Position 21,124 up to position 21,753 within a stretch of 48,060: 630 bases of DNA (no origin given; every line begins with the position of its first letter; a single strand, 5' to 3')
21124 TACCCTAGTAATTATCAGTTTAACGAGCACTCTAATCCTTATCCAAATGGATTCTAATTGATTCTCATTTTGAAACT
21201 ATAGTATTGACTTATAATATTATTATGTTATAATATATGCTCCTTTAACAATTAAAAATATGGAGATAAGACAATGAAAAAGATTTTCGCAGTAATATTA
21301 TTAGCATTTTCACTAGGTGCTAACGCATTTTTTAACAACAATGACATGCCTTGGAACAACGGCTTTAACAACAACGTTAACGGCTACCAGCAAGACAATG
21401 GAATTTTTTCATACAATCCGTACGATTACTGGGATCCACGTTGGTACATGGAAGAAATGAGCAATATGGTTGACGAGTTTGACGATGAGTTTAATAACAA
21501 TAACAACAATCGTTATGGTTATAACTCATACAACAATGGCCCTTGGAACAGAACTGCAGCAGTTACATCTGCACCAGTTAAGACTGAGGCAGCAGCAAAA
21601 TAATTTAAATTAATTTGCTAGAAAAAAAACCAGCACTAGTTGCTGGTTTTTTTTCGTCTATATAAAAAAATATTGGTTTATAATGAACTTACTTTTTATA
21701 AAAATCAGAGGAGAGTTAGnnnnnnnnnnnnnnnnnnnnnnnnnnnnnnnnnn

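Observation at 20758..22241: Tandem family of small Sec-exported Asn/Gly/Trp/Pro-rich low-complexity proteins sharing an acidic W-x-EEM-xx-M-x-DEFD motif (uncharacterised; possibly a periplasmic structural or envelope family)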

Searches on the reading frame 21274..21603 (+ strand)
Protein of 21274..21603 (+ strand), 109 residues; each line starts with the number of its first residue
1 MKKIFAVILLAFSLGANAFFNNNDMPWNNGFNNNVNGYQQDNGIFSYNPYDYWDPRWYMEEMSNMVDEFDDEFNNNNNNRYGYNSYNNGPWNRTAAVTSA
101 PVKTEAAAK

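Call 6: search_protein_families(library=pfam, proteins=[window:21274-21603:+], max_evalue=1)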
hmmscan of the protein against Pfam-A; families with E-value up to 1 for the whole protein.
window:21274-21603:+ (109 aa): 0 families

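Call 7: search_protein_families(library=ncbifam, proteins=[window:21274-21603:+], max_evalue=1)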
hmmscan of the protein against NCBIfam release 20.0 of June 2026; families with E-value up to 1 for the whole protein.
window:21274-21603:+ (109 aa): 0 families

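Call 8: find_homologous_proteins(query=window:21274-21600:+, max_evalue=0.01)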
Query window:21274-21600:+ (109 aa): 66 proteins with E <= 0.01 among 67 candidates.
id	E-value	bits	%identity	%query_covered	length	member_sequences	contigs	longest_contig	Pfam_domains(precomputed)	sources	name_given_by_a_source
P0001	6.4e-67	241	100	100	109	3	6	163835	-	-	-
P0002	5.6e-66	238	99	100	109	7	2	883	-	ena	-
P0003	6.0e-59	215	89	100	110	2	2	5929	-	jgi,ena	-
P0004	2.2e-52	194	86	85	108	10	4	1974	-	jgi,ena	jgi:hypothetical protein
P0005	3.3e-47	177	78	100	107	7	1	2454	-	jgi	-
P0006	1.4e-46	175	91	69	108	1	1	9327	-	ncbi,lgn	-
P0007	6.7e-46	173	77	95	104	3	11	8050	-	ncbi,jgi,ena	jgi:hypothetical protein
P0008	1.1e-41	160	75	85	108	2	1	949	-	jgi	-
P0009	3.5e-38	148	78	67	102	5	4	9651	-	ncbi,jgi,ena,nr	ncbi:MAG TPA: hypothetical protein EYO74_01470 [Piscirickettsiaceae bacterium]|jgi:hypothetical prot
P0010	6.3e-38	148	76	66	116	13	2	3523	-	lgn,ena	-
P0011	1.2e-37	147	69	60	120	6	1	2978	-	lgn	-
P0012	3.2e-37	145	79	67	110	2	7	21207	-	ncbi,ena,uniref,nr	ncbi:hypothetical protein [Candidatus Thioglobus sp.]|uniref:hypothetical protein n=1 Tax=Candidatus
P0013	5.7e-36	141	71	84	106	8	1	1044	-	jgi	jgi:hypothetical protein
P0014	1.1e-35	140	72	84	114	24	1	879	-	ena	-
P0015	1.3e-35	140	77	63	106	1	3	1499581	-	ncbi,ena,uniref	ncbi:hypothetical protein [Candidatus Thioglobus sp.]|uniref:hypothetical protein n=1 Tax=Candidatus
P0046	1.1e-22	98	60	64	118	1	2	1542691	-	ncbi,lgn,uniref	ncbi:MAG: hypothetical protein Ctma_0528 [Catillopecten margaritatus gill symbiont]|uniref:Sulfur gl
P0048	2.0e-22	98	66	65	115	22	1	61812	-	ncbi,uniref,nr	ncbi:hypothetical protein [Bathymodiolus thermophilus thioautotrophic gill symbiont]|uniref:Sulfur g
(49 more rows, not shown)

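Call 9: list_cluster_members(proteins=[P0046, P0048, P0015, P0001])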
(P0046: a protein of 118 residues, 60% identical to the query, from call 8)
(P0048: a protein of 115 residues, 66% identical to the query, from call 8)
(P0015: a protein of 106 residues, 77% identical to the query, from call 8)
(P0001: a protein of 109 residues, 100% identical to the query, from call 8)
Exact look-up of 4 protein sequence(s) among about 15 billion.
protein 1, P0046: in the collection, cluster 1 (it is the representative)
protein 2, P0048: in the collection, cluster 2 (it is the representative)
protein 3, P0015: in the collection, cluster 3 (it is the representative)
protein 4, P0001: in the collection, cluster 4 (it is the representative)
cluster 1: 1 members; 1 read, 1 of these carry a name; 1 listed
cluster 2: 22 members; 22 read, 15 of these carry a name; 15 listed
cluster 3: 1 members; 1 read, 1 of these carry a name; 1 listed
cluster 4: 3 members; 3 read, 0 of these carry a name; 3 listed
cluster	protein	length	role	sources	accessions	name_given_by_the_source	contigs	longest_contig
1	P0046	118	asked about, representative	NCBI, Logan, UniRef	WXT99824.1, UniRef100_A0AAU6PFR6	MAG: hypothetical protein Ctma_0528 [Catillopecten margaritatus gill symbiont] | Sulfur globule protein CV1 n=1 Tax=Catillopecten margaritatus gill symbiont TaxID=3083288 ...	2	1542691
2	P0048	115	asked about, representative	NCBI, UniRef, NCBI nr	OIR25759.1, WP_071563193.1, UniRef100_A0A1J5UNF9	hypothetical protein [Bathymodiolus thermophilus thioautotrophic gill symbiont] | Sulfur globule protein CV1 n=1 Tax=Bathymodiolus thermophilus thioautotrophic gill ...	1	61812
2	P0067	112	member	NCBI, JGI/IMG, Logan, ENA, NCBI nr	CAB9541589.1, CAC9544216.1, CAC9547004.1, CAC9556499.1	hypothetical protein [uncultured Gammaproteobacteria bacterium] | hypothetical protein | hypothetical protein BROOK1789B_2011 [Bathymodiolus brooksi thiotrophic gill symbiont]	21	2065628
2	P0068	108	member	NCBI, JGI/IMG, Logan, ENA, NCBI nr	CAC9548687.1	hypothetical protein [uncultured Gammaproteobacteria bacterium] | hypothetical protein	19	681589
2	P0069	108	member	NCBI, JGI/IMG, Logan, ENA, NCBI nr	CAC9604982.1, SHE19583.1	hypothetical protein [uncultured Gammaproteobacteria bacterium] | hypothetical protein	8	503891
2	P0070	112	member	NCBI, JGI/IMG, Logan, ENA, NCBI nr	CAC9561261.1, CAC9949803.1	hypothetical protein [uncultured Gammaproteobacteria bacterium] | hypothetical protein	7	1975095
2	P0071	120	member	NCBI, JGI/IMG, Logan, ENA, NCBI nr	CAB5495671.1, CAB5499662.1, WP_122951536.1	hypothetical protein THERMOT_1094 [Bathymodiolus thermophilus thioautotrophic gill ... | hypothetical protein [Bathymodiolus thermophilus thioautotrophic gill symbiont]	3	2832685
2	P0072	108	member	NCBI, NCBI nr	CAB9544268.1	hypothetical protein BROOK1789C_1554 [Bathymodiolus brooksi thiotrophic gill symbiont]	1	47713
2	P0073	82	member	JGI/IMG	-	hypothetical protein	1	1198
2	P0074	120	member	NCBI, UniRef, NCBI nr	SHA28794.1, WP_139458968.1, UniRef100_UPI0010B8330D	hypothetical protein BTHERMOSOX_1010 [Bathymodiolus thermophilus thioautotrophic gill ... | hypothetical protein n=1 Tax=Bathymodiolus thermophilus thioautotrophic gill symbiont ... | hypothetical protein [Bathymodiolus thermophilus thioautotrophic gill symbiont]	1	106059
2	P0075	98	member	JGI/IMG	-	hypothetical protein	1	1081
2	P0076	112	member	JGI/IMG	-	hypothetical protein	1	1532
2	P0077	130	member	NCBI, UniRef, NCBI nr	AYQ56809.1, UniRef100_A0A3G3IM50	hypothetical protein MS2017_1103 [Bathymodiolus thermophilus thioautotrophic gill ... | Sulfur globule protein CV1 n=2 Tax=Bathymodiolus thermophilus thioautotrophic gill ...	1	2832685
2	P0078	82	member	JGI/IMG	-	hypothetical protein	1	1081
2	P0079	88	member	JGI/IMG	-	hypothetical protein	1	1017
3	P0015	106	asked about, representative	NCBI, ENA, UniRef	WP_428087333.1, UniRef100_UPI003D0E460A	hypothetical protein [Candidatus Thioglobus sp.] | hypothetical protein n=1 Tax=Candidatus Thioglobus sp. TaxID=2026721 RepID=UPI003D0E460A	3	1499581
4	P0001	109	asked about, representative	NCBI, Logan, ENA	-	-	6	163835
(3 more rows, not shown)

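Call 22: find_related_loci(query=A1, collection=genome_contigs, flank=10000)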
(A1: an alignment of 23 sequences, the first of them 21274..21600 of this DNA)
Query A1 (109 aa) in genome_contigs; peptide patterns used: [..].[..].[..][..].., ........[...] (x = any residue, [..] = any of these).
100 stretches matched a pattern; 57 encode a relative of the query (tblastn E <= 1e-3); 55 distinct loci.
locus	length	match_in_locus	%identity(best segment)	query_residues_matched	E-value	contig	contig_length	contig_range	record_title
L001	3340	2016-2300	86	1-93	4e-43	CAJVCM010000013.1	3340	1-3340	uncultured SUP05 cluster bacterium isolate SUP05 MAG-6 genome assembly, contig: c_000000001768, whole genome shotgun seq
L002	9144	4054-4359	68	1-101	5e-40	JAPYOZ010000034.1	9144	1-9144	MAG: Gammaproteobacteria bacterium isolate MOW.metabat2.77 MOW_6537_length_9144_cov_871.715480, whole genome shotgun seq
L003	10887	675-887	79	1-73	1e-35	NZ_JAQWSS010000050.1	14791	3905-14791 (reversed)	MAG: Candidatus Thioglobus sp. isolate cluster2_bin.64 k141_2657073, whole genome shotgun sequence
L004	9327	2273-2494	91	1-75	2e-35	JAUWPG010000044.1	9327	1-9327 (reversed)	MAG: Gammaproteobacteria bacterium isolate CSMAG_2470 CSMAG_2470_k141_1117198_length_9327_cov_15.0000, whole genome shot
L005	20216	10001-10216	84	1-73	2e-35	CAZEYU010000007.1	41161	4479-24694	MAG TPA_asm: uncultured Candidatus Thioglobus sp. isolate binchicken_co97_42 genome assembly, contig: NODE_3730_length_4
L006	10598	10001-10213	79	1-73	4e-35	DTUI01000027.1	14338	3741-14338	MAG TPA_asm: Candidatus Thioglobus sp. isolate UWMA-0101 NODE_2180_length_14338_cov_432.712315, whole genome shotgun seq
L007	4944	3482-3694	78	1-73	8e-35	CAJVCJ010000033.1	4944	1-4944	uncultured SUP05 cluster bacterium isolate SUP05 MAG-5 genome assembly, contig: c_000000001001, whole genome shotgun seq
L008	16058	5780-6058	68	1-95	1e-34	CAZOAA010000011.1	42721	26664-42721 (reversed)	MAG TPA_asm: uncultured Candidatus Thioglobus sp. isolate SRP167671_co2_48 genome assembly, contig: NODE_1130_length_427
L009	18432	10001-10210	81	1-72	1e-34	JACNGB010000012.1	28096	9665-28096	MAG: Candidatus Thioglobus pontius NIOZ-UU_NODE_1907_length_28096_cov_63.699, whole genome shotgun sequence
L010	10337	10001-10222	74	1-74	3e-34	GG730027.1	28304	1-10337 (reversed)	MAG: uncultured SUP05 cluster bacterium genomic scaffold Scf_Contig34487, whole genome shotgun sequence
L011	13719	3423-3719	66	1-94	5e-33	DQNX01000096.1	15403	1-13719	MAG TPA_asm: Gammaproteobacteria bacterium isolate SZUA-1130 k95_640645, whole genome shotgun sequence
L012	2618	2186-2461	72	1-92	1e-32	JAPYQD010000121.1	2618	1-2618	MAG: Gammaproteobacteria bacterium isolate PW2.concoct.6_sub PW2_45223_length_2618_cov_2596.714007, whole genome shotgun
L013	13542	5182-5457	72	1-92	2e-32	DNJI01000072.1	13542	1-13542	MAG TPA_asm: Gammaproteobacteria bacterium isolate UBA8254 contig_135, whole genome shotgun sequence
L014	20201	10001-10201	77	1-69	3e-32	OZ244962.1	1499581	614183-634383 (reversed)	MAG: Gammaproteobacteria bacterium isolate 968babb0-bb61-4cc3-8804-d24b8dd7e2ac genome assembly, chromosome: 1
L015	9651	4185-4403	78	1-73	7e-32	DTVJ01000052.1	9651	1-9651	MAG TPA_asm: Piscirickettsiaceae bacterium isolate UWMA-0130 NODE_1852_length_9651_cov_38.196853, whole genome shotgun s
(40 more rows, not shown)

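Call 47: search_protein_representatives(alignment_id=A3)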
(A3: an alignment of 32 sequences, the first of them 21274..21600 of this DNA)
Query: 32 sequences, 124 profile positions. Proteins with E-value up to 0.001 (for the whole library): 74; up to 1e-10: 44; up to 1e-30: 6. The best 74 are listed.
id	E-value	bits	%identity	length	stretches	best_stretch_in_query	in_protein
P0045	1.9e-36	141.7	-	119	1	1-119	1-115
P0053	1.1e-34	136.1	-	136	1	1-111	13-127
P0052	1.6e-33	132.2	-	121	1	1-95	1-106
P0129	8.6e-33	129.9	-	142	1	1-118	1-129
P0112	1.1e-31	126.4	-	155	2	1-110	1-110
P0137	2.3e-31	125.3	-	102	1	1-110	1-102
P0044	1.3e-28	116.4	-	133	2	1-74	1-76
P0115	1.4e-28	116.3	-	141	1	1-73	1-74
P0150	6.5e-25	104.5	-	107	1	1-101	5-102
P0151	3.0e-24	102.3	-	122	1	1-113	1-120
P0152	6.6e-24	101.2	-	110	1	1-102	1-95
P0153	5.1e-21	91.9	-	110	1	1-111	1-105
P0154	1.1e-20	90.8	-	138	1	1-111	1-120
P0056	2.3e-19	86.5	-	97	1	1-90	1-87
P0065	3.5e-19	86.0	-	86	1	25-77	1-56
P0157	1.5e-18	83.9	-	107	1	1-89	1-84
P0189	4.0e-08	50.2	-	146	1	1-69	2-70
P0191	4.8e-08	50.0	-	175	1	6-67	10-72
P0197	4.8e-06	43.5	-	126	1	4-119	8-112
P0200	1.8e-05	41.7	-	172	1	1-118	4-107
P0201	2.6e-05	41.1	-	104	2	47-103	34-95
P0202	2.7e-05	41.1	-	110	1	1-103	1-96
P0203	4.7e-05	40.3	-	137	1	1-105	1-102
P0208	4.0e-04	37.3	-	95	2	1-32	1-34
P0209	8.0e-04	36.3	-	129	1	1-103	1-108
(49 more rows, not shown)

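Call 49: list_cluster_members(proteins=[P0189, P0191, P0197, P0200, P0201, P0203, P0208, P0209, P0202, P0157])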
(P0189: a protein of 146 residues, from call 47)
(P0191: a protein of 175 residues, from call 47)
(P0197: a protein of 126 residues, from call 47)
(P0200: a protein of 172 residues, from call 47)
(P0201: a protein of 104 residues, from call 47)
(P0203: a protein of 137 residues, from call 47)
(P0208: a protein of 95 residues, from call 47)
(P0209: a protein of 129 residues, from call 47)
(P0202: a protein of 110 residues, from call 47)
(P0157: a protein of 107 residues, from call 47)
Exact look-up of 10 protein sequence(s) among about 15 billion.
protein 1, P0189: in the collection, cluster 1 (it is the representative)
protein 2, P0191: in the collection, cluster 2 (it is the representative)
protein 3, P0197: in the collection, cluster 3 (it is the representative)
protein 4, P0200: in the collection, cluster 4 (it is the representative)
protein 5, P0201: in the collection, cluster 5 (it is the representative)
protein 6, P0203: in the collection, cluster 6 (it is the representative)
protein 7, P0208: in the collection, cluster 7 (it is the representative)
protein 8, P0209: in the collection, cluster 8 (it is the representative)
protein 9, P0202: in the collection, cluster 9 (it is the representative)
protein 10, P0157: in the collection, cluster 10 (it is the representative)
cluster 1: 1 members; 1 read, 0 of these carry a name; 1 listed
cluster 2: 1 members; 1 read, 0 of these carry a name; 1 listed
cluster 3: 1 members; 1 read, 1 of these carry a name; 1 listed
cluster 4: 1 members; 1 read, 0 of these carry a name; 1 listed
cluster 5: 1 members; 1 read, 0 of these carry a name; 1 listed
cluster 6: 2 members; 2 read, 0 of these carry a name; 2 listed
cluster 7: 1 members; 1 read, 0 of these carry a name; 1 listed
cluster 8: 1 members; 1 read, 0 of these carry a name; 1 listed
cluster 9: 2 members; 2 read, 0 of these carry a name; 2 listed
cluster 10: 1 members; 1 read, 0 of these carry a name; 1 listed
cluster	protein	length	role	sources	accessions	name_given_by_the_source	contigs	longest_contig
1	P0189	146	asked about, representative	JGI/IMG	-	-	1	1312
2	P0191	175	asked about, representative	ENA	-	-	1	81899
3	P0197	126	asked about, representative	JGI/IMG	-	hypothetical protein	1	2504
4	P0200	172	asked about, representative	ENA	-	-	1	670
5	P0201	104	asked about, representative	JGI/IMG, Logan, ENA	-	-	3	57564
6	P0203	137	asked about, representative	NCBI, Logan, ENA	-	-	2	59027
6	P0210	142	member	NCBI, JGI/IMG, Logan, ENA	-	-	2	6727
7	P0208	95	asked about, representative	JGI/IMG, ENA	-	-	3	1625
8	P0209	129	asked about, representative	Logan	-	-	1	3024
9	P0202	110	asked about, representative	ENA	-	-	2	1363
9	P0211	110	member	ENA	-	-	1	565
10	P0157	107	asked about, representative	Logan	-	-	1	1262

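Call 51: find_homologous_proteins(query=A4, max_evalue=0.01)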
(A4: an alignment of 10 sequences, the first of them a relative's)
Query A4 (10 sequences) (137 aa, profile of the alignment): 232 proteins with E <= 0.01 among 8000 candidates; the best 120 are listed.
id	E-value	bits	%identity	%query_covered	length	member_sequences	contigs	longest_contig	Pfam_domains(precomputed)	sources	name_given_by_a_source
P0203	3.1e-39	153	100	100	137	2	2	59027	-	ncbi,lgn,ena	-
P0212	1.3e-36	144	78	46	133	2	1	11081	-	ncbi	-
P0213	6.5e-32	129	75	40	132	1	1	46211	-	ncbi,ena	-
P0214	6.8e-32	129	74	80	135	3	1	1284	-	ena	-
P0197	8.2e-32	129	48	45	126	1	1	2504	-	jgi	jgi:hypothetical protein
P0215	1.2e-31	128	66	50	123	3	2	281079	-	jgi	jgi:hypothetical protein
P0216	1.7e-31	128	96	40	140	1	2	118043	PF03991.18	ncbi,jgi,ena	-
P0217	3.0e-31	127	59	65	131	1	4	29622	PF03991.18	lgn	-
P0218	1.4e-30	125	60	80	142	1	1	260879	-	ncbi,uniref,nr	ncbi:hypothetical protein [sulfur-oxidizing endosymbiont of Gigantopelta aegis]|uniref:hypothetical 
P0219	2.1e-30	124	86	46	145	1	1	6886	-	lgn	-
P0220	4.7e-30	123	75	46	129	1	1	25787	-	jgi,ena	-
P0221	6.6e-30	123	76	40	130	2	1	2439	-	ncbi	-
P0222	7.1e-30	122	76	46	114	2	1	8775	-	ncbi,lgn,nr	ncbi:MAG: hypothetical protein KZQ57_10275 [gamma proteobacterium symbiont of Lucinoma myriamae]|nr:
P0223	1.2e-29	122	60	80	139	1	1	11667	PF03991.18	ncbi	-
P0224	2.4e-29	121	80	43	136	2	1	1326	-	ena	-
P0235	4.8e-28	116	76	46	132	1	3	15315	PF03991.18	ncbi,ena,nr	ncbi:MAG: hypothetical protein KAI22_00225 [Gammaproteobacteria bacterium]|nr:hypothetical protein [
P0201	1.2e-27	115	41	73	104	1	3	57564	-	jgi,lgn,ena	-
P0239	1.7e-27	115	87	40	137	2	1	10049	PF03991.18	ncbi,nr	ncbi:MAG: sulfur globule protein CV1 [Gammaproteobacteria bacterium]|nr:sulfur globule protein CV1 [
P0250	5.3e-25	107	82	40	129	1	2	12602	PF03991.18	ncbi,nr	ncbi:MAG: sulfur globule protein [gamma proteobacterium symbiont of Bathyaustriella thionipta]|nr:su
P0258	3.7e-24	104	52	93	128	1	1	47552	-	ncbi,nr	ncbi:MAG: sulfur globule protein [Gammaproteobacteria bacterium]|nr:sulfur globule protein [Gammapro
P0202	3.8e-24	104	39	48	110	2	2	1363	-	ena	-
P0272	8.4e-23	100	50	44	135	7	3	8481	-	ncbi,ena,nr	ncbi:MAG: hypothetical protein R3179_04045 [Sedimenticolaceae bacterium]|nr:hypothetical protein [Se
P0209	1.5e-22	99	28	93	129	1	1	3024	-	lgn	-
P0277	1.5e-22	99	33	39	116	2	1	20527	-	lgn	-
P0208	3.1e-21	94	36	58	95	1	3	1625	-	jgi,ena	-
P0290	3.7e-21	94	47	42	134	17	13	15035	-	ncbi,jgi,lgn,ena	ncbi:MAG: hypothetical protein PVJ14_01725 [Chromatiales bacterium]|jgi:hypothetical protein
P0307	1.0e-19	90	52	44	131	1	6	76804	-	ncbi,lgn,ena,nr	ncbi:MAG: hypothetical protein ISR69_08740 [Gammaproteobacteria bacterium]|nr:hypothetical protein [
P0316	3.7e-19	88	36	79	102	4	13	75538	-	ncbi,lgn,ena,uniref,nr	ncbi:MAG: hypothetical protein H8D24_04820 [Gammaproteobacteria bacterium]|uniref:Sulfur globule pro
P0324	1.1e-18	86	52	28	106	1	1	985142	-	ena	-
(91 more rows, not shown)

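Call 53: search_protein_families(library=ncbifam, proteins=[P0239, P0250, P0258, P0316, P0218, P0272, P0290, P0203, P0048, P0209], max_evalue=10)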
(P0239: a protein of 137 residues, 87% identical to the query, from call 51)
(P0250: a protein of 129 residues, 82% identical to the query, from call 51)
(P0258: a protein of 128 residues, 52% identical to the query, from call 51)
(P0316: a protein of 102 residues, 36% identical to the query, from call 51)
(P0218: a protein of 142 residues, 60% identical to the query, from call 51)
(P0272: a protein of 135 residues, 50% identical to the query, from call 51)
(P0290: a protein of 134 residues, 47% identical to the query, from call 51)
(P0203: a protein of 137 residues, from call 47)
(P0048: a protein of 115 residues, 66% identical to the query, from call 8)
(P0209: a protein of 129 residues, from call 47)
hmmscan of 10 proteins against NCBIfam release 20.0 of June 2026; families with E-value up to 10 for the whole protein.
P0239 (137 aa): 0 families

P0250 (129 aa): 0 families

P0258 (128 aa): 1 family
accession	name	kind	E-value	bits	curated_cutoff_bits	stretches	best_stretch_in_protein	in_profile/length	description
NF041578.1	betaarabinsidaseHypBA2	equivalog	0.46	7.8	3200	1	39-81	774-816/1709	beta-L-arabinobiosidase HypBA2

P0316 (102 aa): 1 family
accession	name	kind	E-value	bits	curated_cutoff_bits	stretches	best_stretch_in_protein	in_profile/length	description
NF045787.1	OmpABordt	equivalog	1.3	8.7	200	1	3-47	6-55/194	outer membrane protein OmpA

P0218 (142 aa): 0 families

P0272 (135 aa): 0 families

P0290 (134 aa): 0 families

P0203 (137 aa): 1 family
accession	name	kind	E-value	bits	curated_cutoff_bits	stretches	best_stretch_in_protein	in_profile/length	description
NF033939.0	DESULF_POR1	subfamily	0.16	10.7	250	1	1-23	1-23/454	outer membrane homotrimeric porin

P0048 (115 aa): 0 families

P0209 (129 aa): 1 family
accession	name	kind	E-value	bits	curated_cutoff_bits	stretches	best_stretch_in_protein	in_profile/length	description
TIGR04081.4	TIGR04081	equivalog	0.15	11.9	30.5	1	1-16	6-21/27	SbtA family thio(seleno)oxazole RiPP natural product precursor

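Call 63: predict_structure(alignment_id=A1)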
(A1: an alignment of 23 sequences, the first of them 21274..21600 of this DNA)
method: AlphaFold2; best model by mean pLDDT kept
length: 109 residues; sequences in the alignment: 23
mean_pLDDT: 50.0   pTM: 0.15
mean pLDDT of the five models: 50.0, 49.2, 48.0, 47.5, 44.8
residues with pLDDT >= 90: 0; 70-90: 0; 50-70: 59; < 50: 50
segments of 3 or more residues with pLDDT < 50: 21-26, 28-43, 76-83, 85-97
pLDDT, mean of each block of 10 residues (from residue 1): 58 57 47 43 51 53 52 49 43 48 50
secondary structure, 60 per line:
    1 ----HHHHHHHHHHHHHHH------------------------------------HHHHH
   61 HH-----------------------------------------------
elements in order: H5-19 H56-62
